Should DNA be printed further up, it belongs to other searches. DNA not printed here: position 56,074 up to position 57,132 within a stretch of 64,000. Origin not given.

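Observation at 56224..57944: Tandem paralogous genes (309 and 252 aa) resembling a duplicated immunity array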

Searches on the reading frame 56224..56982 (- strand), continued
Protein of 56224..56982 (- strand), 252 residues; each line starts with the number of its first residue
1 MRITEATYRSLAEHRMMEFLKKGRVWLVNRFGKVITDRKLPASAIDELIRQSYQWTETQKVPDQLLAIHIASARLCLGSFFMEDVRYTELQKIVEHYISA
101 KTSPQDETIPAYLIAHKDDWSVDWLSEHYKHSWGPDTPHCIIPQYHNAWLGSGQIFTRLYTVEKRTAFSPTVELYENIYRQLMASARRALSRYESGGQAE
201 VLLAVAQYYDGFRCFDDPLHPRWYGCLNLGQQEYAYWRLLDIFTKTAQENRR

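Call 91: find_encoding_contigs(protein=P0147, flank=8000, max_places=1)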
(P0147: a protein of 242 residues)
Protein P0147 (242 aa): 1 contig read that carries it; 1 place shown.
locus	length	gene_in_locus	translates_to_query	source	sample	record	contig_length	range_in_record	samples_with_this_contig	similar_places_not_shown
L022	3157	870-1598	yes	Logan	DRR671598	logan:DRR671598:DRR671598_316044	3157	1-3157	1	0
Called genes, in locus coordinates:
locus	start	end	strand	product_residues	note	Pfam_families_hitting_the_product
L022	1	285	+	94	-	?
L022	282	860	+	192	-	PF13503:DUF4123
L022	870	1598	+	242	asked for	-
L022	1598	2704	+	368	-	-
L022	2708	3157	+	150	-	?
